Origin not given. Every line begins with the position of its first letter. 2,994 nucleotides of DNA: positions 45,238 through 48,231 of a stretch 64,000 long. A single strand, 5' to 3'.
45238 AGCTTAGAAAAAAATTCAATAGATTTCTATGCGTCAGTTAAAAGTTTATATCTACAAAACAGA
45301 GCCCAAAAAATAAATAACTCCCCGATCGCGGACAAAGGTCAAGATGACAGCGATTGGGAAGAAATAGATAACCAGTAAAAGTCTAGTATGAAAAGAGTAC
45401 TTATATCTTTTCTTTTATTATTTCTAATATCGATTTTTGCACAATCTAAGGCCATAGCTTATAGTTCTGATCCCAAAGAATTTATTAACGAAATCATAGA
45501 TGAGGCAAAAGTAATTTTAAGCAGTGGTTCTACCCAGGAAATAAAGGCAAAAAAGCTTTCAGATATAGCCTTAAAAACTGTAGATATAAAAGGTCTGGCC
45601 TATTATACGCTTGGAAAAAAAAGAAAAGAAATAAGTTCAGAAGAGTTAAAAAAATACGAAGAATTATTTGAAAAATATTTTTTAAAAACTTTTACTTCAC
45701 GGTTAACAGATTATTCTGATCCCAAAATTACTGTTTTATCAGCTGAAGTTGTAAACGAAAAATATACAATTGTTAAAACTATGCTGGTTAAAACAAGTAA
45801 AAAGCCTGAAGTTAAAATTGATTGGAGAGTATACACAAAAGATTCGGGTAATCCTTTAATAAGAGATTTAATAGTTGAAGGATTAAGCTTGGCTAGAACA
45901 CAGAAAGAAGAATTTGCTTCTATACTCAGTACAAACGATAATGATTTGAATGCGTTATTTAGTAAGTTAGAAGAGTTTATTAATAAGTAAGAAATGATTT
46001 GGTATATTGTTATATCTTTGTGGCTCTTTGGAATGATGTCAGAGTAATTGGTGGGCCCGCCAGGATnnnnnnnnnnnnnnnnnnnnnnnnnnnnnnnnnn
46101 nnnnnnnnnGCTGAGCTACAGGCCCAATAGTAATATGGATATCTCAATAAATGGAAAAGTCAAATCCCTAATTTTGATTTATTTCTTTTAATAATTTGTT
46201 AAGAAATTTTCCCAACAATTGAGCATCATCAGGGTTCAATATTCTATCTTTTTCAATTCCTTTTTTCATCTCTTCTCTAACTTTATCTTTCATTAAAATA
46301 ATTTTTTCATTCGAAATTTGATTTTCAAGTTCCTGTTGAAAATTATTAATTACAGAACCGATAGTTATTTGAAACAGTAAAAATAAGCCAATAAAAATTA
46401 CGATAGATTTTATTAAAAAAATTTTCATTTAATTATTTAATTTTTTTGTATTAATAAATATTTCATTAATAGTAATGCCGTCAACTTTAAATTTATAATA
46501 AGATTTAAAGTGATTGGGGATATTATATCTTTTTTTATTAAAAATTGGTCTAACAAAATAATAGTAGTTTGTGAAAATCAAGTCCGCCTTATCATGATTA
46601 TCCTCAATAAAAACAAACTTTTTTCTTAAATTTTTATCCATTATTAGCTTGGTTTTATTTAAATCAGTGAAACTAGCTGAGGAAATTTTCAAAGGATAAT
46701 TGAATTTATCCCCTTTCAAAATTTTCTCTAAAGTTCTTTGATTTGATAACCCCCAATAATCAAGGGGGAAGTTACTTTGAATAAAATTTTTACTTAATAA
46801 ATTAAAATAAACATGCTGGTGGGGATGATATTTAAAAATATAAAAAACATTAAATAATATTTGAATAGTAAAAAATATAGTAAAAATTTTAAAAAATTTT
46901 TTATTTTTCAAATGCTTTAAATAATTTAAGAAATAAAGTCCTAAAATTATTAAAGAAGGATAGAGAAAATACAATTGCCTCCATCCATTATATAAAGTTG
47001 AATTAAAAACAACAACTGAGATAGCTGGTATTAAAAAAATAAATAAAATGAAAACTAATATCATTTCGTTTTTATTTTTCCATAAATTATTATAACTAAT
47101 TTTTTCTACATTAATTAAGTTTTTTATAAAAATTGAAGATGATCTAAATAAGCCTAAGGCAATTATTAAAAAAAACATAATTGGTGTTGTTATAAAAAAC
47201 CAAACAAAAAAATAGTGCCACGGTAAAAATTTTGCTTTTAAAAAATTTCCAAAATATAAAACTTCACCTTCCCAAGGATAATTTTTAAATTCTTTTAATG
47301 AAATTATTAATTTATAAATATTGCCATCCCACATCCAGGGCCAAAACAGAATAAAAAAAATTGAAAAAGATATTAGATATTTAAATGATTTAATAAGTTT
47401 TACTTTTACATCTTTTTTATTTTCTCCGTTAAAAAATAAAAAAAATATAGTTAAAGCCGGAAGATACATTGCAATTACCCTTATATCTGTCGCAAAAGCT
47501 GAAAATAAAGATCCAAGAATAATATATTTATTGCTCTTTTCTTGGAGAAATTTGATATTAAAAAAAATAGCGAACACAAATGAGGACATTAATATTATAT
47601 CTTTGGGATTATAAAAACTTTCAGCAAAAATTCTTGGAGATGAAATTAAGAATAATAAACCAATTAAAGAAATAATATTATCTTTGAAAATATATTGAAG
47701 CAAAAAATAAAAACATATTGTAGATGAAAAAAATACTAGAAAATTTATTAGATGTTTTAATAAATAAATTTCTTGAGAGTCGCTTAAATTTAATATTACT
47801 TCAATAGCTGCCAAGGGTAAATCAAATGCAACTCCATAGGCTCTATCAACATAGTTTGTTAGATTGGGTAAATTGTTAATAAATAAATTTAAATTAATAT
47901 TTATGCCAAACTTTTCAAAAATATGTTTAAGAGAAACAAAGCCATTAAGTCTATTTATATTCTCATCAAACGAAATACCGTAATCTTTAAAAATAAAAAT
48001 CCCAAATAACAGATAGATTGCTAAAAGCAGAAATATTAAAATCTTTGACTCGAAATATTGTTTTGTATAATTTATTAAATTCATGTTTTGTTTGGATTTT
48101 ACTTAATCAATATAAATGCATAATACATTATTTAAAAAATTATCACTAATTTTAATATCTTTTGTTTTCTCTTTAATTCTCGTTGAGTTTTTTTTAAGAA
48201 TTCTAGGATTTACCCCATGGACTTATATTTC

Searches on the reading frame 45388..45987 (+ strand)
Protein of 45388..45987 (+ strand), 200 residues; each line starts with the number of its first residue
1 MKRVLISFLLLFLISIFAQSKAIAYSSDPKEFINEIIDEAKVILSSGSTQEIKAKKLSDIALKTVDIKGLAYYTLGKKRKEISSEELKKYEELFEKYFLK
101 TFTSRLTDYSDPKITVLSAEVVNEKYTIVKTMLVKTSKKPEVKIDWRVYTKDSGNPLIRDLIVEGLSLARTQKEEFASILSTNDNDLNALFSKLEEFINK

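Call 72: search_protein_families(library=pfam, proteins=[window:45388-45987:+], max_evalue=0.001)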
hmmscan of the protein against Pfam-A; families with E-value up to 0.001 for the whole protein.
window:45388-45987:+ (200 aa): 1 family
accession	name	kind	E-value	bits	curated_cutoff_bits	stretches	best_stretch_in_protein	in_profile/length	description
PF05494.18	MlaC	-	2e-30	106.2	26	1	38-196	5-166/166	MlaC protein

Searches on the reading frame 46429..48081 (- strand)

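Call 72: search_protein_families(library=pfam, proteins=[window:46429-48081:-], max_evalue=0.001)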
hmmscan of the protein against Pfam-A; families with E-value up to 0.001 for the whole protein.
window:46429-48081:- (550 aa): 1 family
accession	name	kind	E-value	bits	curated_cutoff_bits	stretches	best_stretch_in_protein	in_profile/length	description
PF13231.12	PMT_2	-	4.6e-07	30.6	26.1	1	111-251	26-159/160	Dolichyl-phosphate-mannose-protein mannosyltransferase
